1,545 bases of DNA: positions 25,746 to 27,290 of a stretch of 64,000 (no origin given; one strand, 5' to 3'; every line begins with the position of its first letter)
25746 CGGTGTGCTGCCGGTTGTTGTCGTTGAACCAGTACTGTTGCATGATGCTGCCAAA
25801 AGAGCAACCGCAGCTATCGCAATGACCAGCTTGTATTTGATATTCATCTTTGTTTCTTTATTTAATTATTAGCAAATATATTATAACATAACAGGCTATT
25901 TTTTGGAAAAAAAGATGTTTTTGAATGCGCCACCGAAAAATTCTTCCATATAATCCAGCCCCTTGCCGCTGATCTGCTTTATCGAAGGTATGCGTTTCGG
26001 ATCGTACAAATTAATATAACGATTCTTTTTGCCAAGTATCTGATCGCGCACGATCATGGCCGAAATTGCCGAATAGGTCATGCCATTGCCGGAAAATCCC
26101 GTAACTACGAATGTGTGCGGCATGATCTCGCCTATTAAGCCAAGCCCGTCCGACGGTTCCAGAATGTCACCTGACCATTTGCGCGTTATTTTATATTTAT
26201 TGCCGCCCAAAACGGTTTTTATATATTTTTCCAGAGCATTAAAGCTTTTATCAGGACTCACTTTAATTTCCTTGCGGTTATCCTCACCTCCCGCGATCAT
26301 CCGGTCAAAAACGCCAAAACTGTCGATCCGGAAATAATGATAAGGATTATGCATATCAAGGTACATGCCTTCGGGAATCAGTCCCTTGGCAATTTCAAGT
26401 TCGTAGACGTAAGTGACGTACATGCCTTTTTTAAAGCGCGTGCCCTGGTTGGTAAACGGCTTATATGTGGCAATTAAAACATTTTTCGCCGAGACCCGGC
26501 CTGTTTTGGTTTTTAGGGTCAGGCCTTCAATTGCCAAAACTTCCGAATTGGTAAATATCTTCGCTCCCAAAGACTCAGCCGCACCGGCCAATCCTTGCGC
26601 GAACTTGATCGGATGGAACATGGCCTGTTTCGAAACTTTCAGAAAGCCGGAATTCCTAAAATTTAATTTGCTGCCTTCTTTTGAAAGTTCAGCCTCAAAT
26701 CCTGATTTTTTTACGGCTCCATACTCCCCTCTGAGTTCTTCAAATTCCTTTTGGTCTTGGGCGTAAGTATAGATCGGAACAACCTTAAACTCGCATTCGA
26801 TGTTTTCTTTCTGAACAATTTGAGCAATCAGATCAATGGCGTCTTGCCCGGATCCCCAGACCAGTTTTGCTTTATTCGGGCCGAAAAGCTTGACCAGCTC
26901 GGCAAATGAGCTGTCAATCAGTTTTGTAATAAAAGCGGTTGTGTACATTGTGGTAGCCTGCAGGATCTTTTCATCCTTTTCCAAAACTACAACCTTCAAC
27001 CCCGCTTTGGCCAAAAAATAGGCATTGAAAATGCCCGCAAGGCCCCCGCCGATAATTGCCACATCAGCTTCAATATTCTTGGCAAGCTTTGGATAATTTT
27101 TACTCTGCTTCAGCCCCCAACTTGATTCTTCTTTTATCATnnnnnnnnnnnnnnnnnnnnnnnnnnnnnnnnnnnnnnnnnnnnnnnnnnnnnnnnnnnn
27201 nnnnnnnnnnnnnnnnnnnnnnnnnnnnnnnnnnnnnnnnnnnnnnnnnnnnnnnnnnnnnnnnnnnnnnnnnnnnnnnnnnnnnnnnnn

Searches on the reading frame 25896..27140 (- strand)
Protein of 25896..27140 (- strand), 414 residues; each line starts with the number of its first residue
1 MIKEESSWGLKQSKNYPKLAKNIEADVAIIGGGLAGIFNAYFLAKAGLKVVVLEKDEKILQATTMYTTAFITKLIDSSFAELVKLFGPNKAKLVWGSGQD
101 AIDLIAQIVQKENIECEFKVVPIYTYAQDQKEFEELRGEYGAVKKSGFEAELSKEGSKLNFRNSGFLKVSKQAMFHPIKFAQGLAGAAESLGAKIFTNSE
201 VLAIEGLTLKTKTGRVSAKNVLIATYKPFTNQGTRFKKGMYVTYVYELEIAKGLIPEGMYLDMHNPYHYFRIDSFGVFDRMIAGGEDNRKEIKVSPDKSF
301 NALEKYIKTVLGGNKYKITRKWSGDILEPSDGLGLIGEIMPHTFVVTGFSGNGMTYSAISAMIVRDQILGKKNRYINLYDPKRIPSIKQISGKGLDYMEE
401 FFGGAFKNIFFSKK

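Call 9: search_protein_families(library=pfam, proteins=[window:25896-27140:-], max_evalue=0.01)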
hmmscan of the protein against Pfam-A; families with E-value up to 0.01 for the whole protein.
window:25896-27140:- (414 aa): 14 families
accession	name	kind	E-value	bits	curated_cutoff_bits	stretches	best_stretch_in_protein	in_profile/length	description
PF01266.30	DAO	-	1.3e-44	153.7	27.9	1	26-366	1-352/353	FAD dependent oxidoreductase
PF00890.30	FAD_binding_2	-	4e-07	30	20.4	1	26-59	1-34/414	FAD binding domain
PF01494.25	FAD_binding_3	-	5e-07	29.7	22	1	24-60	1-37/349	FAD binding domain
PF13450.12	NAD_binding_8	-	2.2e-06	28.3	21.9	1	29-59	1-31/68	NAD(P)-binding Rossmann-like domain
PF07992.20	Pyr_redox_2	-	2.2e-06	27.7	26.1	1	26-103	2-58/291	Pyridine nucleotide-disulphide oxidoreductase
PF01946.23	Thi4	-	2.4e-06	27.4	26.2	1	17-55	10-49/235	Thi4 family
PF00070.33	Pyr_redox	-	4e-06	27.7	22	1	27-63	2-38/82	Pyridine nucleotide-disulphide oxidoreductase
PF13738.12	Pyr_redox_3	-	5.6e-06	26.2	30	1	29-78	2-49/305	Pyridine nucleotide-disulphide oxidoreductase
PF03486.20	HI0933_like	-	1.3e-05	25.3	50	1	26-61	2-37/244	HI0933-like protein Rossmann domain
PF12831.13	FAD_oxidored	-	0.00049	19.9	27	1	26-57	1-32/416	FAD dependent oxidoreductase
PF01134.28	GIDA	-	0.00063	19.3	22.1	1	26-57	1-33/391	Glucose inhibited division protein A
PF05834.18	Lycopene_cycl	-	0.0009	18.8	23.4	1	26-64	1-41/380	Lycopene cyclase protein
PF02737.24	3HCDH_N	-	0.0013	19.1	22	1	27-74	2-49/180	3-hydroxyacyl-CoA dehydrogenase, NAD binding domain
PF01262.27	AlaDh_PNT_C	-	0.0037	17.1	23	1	24-73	28-78/214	Alanine dehydrogenase/PNT, C-terminal domain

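Call 37: find_homologous_proteins(query=window:25896-27140:-, max_evalue=1e-40)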
Query window:25896-27140:- (414 aa): 765 proteins with E <= 1e-40 among 6948 candidates; the best 120 are listed.
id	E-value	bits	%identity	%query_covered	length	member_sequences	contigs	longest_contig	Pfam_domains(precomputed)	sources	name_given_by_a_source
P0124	6.3e-271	916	100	100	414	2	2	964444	PF01946.24,PF01266.31,PF13450.13,PF00890.31,PF07992.21,PF00070.34,PF13738.13,PF03486.21,PF01494.26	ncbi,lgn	ncbi:MAG: FAD-binding oxidoreductase [Candidatus Doudnabacteria bacterium]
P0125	3.1e-191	654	69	99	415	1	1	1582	PF01946.24,PF01266.31,PF13450.13,PF00890.31,PF07992.21,PF00070.34,PF13738.13,PF03486.21,PF01494.26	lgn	-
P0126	1.4e-190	652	70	100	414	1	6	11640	PF01946.24,PF01266.31,PF13450.13,PF00890.31,PF07992.21,PF13738.13,PF01494.26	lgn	-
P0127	2.5e-189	648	71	100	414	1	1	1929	PF01946.24,PF01266.31,PF13450.13,PF00890.31,PF07992.21,PF00070.34,PF03486.21,PF01494.26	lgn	-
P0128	2.2e-188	645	69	100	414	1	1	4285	PF01946.24,PF01266.31,PF13450.13,PF00890.31,PF07992.21,PF00070.34,PF13738.13,PF03486.21,PF01262.28,PF01494.26,PF12831.14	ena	-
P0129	8.6e-188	643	68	100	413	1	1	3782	PF01946.24,PF01266.31,PF13450.13,PF00890.31,PF07992.21,PF00070.34,PF13738.13,PF03486.21,PF01494.26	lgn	-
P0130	5.1e-187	640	70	100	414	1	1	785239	PF01946.24,PF01266.31,PF13450.13,PF07992.21,PF00070.34,PF13738.13,PF03486.21,PF01494.26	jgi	jgi:glycine/D-amino acid oxidase-like deaminating enzyme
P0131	9.4e-187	639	70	100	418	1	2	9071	PF01946.24,PF01266.31,PF13450.13,PF00890.31,PF07992.21,PF00070.34,PF13738.13,PF03486.21,PF01494.26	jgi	jgi:glycine/D-amino acid oxidase-like deaminating enzyme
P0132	1.5e-186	638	70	98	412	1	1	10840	PF01946.24,PF01266.31,PF07992.21,PF00070.34,PF01494.26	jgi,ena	-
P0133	6.1e-184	630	70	99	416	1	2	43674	PF01946.24,PF01266.31,PF13450.13,PF07992.21,PF00070.34,PF03486.21,PF01494.26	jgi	jgi:glycine/D-amino acid oxidase-like deaminating enzyme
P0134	2.2e-183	628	67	100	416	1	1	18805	PF01946.24,PF01266.31,PF03486.21,PF01494.26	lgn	-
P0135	5.1e-183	627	67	100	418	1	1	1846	PF01946.24,PF01266.31,PF13450.13,PF00890.31,PF07992.21,PF13738.13,PF03486.21,PF01494.26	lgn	-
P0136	2.6e-182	625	68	100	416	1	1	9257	PF01946.24,PF01266.31,PF00890.31,PF07992.21,PF00070.34,PF03486.21,PF01494.26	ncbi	-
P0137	8.5e-182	623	68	100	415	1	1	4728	PF01946.24,PF01266.31,PF13450.13,PF00890.31,PF07992.21,PF00070.34,PF13738.13,PF03486.21,PF01494.26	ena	-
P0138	3.1e-179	614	66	100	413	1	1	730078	PF01946.24,PF01266.31,PF13450.13,PF00890.31,PF07992.21,PF00070.34,PF13738.13,PF03486.21,PF01494.26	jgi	jgi:glycine/D-amino acid oxidase-like deaminating enzyme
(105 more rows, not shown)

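Call 38: find_encoding_contigs(protein=P0130, flank=4000, max_places=2)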
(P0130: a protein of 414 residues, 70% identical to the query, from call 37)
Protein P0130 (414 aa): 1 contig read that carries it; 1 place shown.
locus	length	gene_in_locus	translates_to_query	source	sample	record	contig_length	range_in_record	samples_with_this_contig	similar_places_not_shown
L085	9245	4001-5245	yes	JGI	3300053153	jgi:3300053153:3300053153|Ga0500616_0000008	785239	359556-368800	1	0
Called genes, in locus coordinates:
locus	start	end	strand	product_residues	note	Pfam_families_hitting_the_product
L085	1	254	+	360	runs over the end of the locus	PF13228:DUF4037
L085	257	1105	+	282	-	PF00535:Glycos_transf_2, PF10111:Glyco_tranf_2_2, PF13641:Glyco_tranf_2_3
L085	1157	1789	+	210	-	-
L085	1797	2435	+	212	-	PF01209:Ubie_methyltran, PF13489:Methyltransf_23, PF00891:Methyltransf_2 (weak), PF05175:MTS, PF13847:Methyltransf_31, PF08241:Methyltransf_11, PF08242:Methyltransf_12, PF13649:Methyltransf_25, +1 more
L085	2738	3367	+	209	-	PF03372:Exo_endo_phos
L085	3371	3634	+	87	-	-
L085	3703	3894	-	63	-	-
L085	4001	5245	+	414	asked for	PF01946:Thi4 (weak), PF00070:Pyr_redox (faint), PF01266:DAO, PF01494:FAD_binding_3 (weak), PF03486:HI0933_like (faint), PF07992:Pyr_redox_2 (faint), PF13450:NAD_binding_8 (weak), PF13738:Pyr_redox_3 (faint)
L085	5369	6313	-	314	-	-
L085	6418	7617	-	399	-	PF04932:Wzy_C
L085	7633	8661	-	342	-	PF01594:AI-2E_transport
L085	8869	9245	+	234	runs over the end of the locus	-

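Call 39: find_encoding_contigs(protein=P0138, flank=4000, max_places=2)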
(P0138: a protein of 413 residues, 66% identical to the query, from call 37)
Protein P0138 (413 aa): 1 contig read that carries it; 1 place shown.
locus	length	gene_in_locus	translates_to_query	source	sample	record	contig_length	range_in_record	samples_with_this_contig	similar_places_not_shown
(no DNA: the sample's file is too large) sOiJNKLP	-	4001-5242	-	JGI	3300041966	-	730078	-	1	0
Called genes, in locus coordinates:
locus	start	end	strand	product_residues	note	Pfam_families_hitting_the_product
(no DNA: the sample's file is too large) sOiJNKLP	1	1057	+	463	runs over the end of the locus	-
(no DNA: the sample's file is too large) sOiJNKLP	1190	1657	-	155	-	-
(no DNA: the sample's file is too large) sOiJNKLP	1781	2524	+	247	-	PF03372:Exo_endo_phos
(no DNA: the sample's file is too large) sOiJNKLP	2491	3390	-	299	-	PF01435:Peptidase_M48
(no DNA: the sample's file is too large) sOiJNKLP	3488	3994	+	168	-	PF01988:VIT1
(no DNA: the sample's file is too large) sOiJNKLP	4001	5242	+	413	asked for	PF01946:Thi4 (weak), PF00070:Pyr_redox (faint), PF00890:FAD_binding_2 (weak), PF01266:DAO, PF01494:FAD_binding_3 (weak), PF03486:HI0933_like (faint), PF07992:Pyr_redox_2 (faint), PF13450:NAD_binding_8 (weak), +1 more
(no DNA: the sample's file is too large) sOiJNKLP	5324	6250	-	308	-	-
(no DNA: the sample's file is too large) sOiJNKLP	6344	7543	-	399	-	PF04932:Wzy_C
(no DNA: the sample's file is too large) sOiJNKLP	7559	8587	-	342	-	PF01594:AI-2E_transport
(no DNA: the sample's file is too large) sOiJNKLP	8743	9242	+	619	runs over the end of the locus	PF00009:GTP_EFTU, PF01926:MMR_HSR1 (weak), PF22042:EF-G_D2, PF03144:GTP_EFTU_D2, PF00679:EFG_C, PF21018:BipA_C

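Call 40: find_encoding_contigs(protein=P0126, flank=4000, max_places=3)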
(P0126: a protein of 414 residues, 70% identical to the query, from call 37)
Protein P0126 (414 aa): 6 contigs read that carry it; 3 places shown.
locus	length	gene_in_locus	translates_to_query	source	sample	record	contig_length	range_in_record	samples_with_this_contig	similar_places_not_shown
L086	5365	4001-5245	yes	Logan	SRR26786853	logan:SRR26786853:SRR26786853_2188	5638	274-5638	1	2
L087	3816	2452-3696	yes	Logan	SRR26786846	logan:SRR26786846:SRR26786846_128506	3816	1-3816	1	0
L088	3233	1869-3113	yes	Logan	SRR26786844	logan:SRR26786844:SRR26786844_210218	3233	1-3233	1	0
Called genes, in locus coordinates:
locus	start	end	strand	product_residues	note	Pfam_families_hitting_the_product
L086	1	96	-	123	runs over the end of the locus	?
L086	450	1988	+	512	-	PF00535:Glycos_transf_2, PF13641:Glyco_tranf_2_3, PF13506:Glyco_transf_21, PF13632:Glyco_trans_2_3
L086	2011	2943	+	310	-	PF13439:Glyco_transf_4 (weak), PF00534:Glycos_transf_1, PF13692:Glyco_trans_1_4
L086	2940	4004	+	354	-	PF20706:GT4-conflict (faint), PF13439:Glyco_transf_4, PF13579:Glyco_trans_4_4 (weak), PF00534:Glycos_transf_1, PF13692:Glyco_trans_1_4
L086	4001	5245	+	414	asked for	PF01946:Thi4, PF07992:Pyr_redox_2 (faint), PF00890:FAD_binding_2 (weak), PF01266:DAO, PF01494:FAD_binding_3, PF13450:NAD_binding_8 (weak), PF13738:Pyr_redox_3 (faint)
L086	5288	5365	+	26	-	?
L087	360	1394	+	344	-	PF13439:Glyco_transf_4, PF00534:Glycos_transf_1, PF13692:Glyco_trans_1_4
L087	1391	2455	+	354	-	PF20706:GT4-conflict (faint), PF13439:Glyco_transf_4, PF13579:Glyco_trans_4_4 (weak), PF00534:Glycos_transf_1, PF13692:Glyco_trans_1_4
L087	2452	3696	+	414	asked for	PF01946:Thi4, PF07992:Pyr_redox_2 (faint), PF00890:FAD_binding_2 (weak), PF01266:DAO, PF01494:FAD_binding_3, PF13450:NAD_binding_8 (weak), PF13738:Pyr_redox_3 (faint)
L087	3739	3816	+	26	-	?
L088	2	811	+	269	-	?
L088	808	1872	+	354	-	PF20706:GT4-conflict (faint), PF13439:Glyco_transf_4, PF13579:Glyco_trans_4_4 (weak), PF00534:Glycos_transf_1, PF13692:Glyco_trans_1_4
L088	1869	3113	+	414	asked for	PF01946:Thi4, PF07992:Pyr_redox_2 (faint), PF00890:FAD_binding_2 (weak), PF01266:DAO, PF01494:FAD_binding_3, PF13450:NAD_binding_8 (weak), PF13738:Pyr_redox_3 (faint)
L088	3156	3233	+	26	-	?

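Call 41: find_encoding_contigs(protein=P0133, flank=4000, max_places=2)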
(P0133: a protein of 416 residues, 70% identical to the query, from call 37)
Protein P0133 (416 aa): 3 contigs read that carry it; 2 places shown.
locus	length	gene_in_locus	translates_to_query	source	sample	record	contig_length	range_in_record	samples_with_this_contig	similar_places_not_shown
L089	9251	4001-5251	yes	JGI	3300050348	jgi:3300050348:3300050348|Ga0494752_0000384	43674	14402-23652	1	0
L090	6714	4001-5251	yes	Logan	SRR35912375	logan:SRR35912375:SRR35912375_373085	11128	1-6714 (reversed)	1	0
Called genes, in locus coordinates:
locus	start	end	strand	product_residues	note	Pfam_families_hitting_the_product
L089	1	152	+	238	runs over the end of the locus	PF12146:Hydrolase_4, PF00561:Abhydrolase_1, PF12697:Abhydrolase_6 (weak)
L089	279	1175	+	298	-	PF13847:Methyltransf_31 (faint), PF08241:Methyltransf_11 (weak), PF13649:Methyltransf_25 (faint)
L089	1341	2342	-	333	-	PF01278:Omptin (weak)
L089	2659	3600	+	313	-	PF13290:CHB_HEX_C_1, PF13287:Fn3_assoc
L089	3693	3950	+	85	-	-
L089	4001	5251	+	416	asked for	PF01946:Thi4 (weak), PF00070:Pyr_redox (faint), PF01266:DAO, PF01494:FAD_binding_3 (weak), PF03486:HI0933_like (faint), PF13450:NAD_binding_8 (faint), PF07992:Pyr_redox_2 (faint)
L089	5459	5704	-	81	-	-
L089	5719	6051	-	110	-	PF02325:CCB3_YggT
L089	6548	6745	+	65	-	PF00313:CSD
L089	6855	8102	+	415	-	PF00890:FAD_binding_2, PF01266:DAO (weak), PF01494:FAD_binding_3, PF03486:HI0933_like, PF07992:Pyr_redox_2, PF12831:FAD_oxidored, PF13450:NAD_binding_8 (weak), PF22780:HI0933_like_1st, +3 more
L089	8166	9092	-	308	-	PF01828:Peptidase_A4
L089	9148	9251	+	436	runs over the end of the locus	PF00226:DnaJ, PF03572:Peptidase_S41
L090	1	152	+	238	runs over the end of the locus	PF12146:Hydrolase_4, PF00561:Abhydrolase_1, PF12697:Abhydrolase_6 (weak)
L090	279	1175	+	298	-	PF13847:Methyltransf_31 (faint), PF08241:Methyltransf_11 (weak), PF13649:Methyltransf_25 (faint)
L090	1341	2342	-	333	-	PF01278:Omptin (weak)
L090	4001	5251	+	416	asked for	PF01946:Thi4 (weak), PF00070:Pyr_redox (faint), PF01266:DAO, PF01494:FAD_binding_3 (weak), PF03486:HI0933_like (faint), PF13450:NAD_binding_8 (faint), PF07992:Pyr_redox_2 (faint)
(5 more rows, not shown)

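Call 47: find_encoding_contigs(protein=P0134, flank=4000, max_places=2)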
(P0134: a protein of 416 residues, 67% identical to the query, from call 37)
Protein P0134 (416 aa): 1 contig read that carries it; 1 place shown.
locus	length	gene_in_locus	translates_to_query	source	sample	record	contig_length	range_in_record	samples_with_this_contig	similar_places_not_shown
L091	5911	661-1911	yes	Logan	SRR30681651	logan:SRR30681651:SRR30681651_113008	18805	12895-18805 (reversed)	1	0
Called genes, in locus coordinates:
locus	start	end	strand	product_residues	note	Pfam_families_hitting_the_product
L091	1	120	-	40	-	?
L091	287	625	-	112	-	-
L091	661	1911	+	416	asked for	PF01946:Thi4 (weak), PF01266:DAO, PF01494:FAD_binding_3 (faint), PF03486:HI0933_like (faint)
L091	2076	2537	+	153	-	PF06414:Zeta_toxin (weak), PF08433:KTI12, PF13671:AAA_33, PF13207:AAA_17 (faint), PF13238:AAA_18 (faint)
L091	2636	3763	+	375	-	PF26514:DUF8173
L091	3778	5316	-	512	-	PF03116:NQR2_RnfD_RnfE (weak), PF00175:NAD_binding_1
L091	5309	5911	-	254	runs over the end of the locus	PF02424:ApbE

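Call 48: find_encoding_contigs(protein=P0132, flank=4000, max_places=2)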
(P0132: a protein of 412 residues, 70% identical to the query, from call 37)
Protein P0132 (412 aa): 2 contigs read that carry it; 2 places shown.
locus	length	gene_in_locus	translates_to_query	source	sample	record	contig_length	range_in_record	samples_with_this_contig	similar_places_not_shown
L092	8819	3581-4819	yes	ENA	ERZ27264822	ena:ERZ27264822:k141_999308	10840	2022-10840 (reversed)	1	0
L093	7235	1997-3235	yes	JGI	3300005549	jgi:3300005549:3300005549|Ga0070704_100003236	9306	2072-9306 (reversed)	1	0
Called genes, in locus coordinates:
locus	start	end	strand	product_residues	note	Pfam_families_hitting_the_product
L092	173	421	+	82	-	-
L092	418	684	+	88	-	PF05016:ParE_toxin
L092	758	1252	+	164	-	PF06983:3-dmu-9_3-mt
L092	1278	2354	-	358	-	PF03951:Gln-synt_N, PF00120:Gln-synt_C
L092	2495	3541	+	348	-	PF03413:PepSY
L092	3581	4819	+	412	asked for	PF01946:Thi4 (weak), PF07992:Pyr_redox_2 (faint), PF00070:Pyr_redox (faint), PF01266:DAO, PF01494:FAD_binding_3 (faint)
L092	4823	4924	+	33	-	-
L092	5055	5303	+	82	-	PF02604:PhdYeFM_antitox (weak)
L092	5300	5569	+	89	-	PF05016:ParE_toxin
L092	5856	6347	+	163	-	-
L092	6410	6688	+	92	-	PF06961:DUF1294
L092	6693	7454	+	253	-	PF03372:Exo_endo_phos, PF14529:Exo_endo_phos_2 (weak)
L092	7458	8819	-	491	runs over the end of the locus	PF00158:Sigma54_activat (faint), PF02367:TsaE (faint), PF03193:RsgA_GTPase (faint), PF13191:AAA_16 (faint), PF00005:ABC_tran, PF02463:SMC_N (faint), PF13555:AAA_29 (faint), PF00005:ABC_tran, +6 more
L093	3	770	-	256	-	?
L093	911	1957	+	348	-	PF03413:PepSY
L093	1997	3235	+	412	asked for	PF01946:Thi4 (weak), PF07992:Pyr_redox_2 (faint), PF00070:Pyr_redox (faint), PF01266:DAO, PF01494:FAD_binding_3 (faint)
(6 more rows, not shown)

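Call 49: find_encoding_contigs(protein=P0136, flank=4000, max_places=2)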
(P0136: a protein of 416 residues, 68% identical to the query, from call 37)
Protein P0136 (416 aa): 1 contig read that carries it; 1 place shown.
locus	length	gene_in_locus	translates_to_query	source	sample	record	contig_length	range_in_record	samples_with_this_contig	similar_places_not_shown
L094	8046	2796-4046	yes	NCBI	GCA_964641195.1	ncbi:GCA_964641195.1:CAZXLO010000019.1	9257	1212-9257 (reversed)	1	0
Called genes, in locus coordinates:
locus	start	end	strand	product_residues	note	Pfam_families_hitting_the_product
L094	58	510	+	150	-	PF00588:SpoU_methylase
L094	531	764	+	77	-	PF18893:DUF5652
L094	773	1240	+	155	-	-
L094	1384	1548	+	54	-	PF18930:DUF5679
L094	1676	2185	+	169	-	PF00334:NDK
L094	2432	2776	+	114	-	-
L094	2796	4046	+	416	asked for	PF01946:Thi4 (weak), PF00070:Pyr_redox (faint), PF00890:FAD_binding_2 (weak), PF01266:DAO, PF01494:FAD_binding_3 (weak), PF03486:HI0933_like (faint), PF07992:Pyr_redox_2 (faint)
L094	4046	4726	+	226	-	PF19458:DUF5995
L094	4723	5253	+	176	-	PF02245:Pur_DNA_glyco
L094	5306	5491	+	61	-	-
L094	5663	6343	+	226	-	PF00149:Metallophos, PF12850:Metallophos_2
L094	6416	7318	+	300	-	PF01551:Peptidase_M23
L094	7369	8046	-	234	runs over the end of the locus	-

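Call 59: find_encoding_contigs(protein=P0128, flank=4000, max_places=3)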
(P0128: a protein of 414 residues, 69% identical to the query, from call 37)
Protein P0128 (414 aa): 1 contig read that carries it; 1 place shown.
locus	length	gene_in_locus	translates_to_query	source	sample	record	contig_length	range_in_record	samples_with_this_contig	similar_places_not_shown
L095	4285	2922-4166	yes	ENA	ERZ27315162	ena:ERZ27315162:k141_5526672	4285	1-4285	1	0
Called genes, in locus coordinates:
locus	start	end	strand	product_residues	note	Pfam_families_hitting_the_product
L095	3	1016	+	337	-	?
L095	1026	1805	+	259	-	PF00173:Cyt-b5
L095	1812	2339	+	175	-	PF11611:DUF4352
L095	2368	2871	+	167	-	-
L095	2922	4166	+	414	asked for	PF01946:Thi4 (weak), PF07992:Pyr_redox_2 (weak), PF00070:Pyr_redox (weak), PF00890:FAD_binding_2 (weak), PF01266:DAO, PF01494:FAD_binding_3, PF03486:HI0933_like (weak), PF13450:NAD_binding_8 (weak), +3 more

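Call 67: search_protein_families(library=ncbifam, proteins=[window:25896-27140:-], max_evalue=0.1)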
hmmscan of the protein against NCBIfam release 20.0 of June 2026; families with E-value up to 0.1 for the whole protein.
window:25896-27140:- (414 aa): 147 families (the best 25 are shown)
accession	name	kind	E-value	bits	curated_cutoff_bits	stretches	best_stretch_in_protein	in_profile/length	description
NF050086.1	pipecolate_AmaA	exception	5.9e-19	68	600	1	11-248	12-256/425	L-pipecolate oxidase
TIGR03329.1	Phn_aa_oxid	hypoth_equivalog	1.2e-18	67.2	632.8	1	10-375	10-398/460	putative aminophosphonate oxidoreductase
TIGR03364.1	HpnW_proposed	hypoth_equivalog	2.7e-15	56.3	285.1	2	26-63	2-39/365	TIGR03364 family FAD-dependent oxidoreductase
TIGR03197.1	MnmC_Cterm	equivalog_domain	1.3e-11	44.2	174.2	1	26-225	1-199/400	FAD-dependent 5-carboxymethylaminomethyl-2-thiouridine(34) oxidoreductase MnmC1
TIGR02352.1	thiamin_ThiO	equivalog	6.3e-11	42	250.8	1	27-224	1-202/351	glycine oxidase ThiO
NF002480.1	PRK01747.1-1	equivalog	9.1e-10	37.6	540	1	14-205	238-422/645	bifunctional tRNA (5-methylaminomethyl-2-thiouridine)(34)-methyltransferase MnmC2/FAD-dependent 5-carboxymethylaminomethyl-2-thiouridine(34)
NF033460.1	glycerol3P_ox_II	equivalog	3.9e-08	32.9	460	1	25-76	2-53/361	type 2 glycerol-3-phosphate oxidase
TIGR00292.1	TIGR00292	equivalog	7.8e-08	31.9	148.3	1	17-55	14-52/254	sulfide-dependent adenosine diphosphate thiazole synthase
NF004835.0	PRK06185.1-4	equivalog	2.6e-07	29.8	601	1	19-61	5-47/411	FAD-dependent oxidoreductase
NF002481.1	PRK01747.1-2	equivalog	4.2e-07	29.2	600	1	17-77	231-291/611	bifunctional tRNA (5-methylaminomethyl-2-thiouridine)(34)-methyltransferase MnmC2/FAD-dependent 5-carboxymethylaminomethyl-2-thiouridine(34)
NF008425.0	PRK11259.1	equivalog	6.5e-07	28.6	257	1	24-55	4-35/377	N-methyl-L-tryptophan oxidase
NF001933.0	PRK00711.1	subfamily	7.4e-07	28.5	383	1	27-63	3-39/429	D-amino acid dehydrogenase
TIGR00275.1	TIGR00275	subfamily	8.2e-07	28.2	183.8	1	27-61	1-35/401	aminoacetone oxidase family FAD-binding enzyme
TIGR03909.1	pyrrolys_PylC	equivalog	8.5e-07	28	248.3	1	27-135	2-107/374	3-methylornithine--L-lysine ligase PylC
NF004834.1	PRK06185.1-3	subfamily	2.3e-06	26.7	500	1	22-59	5-42/420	FAD-dependent oxidoreductase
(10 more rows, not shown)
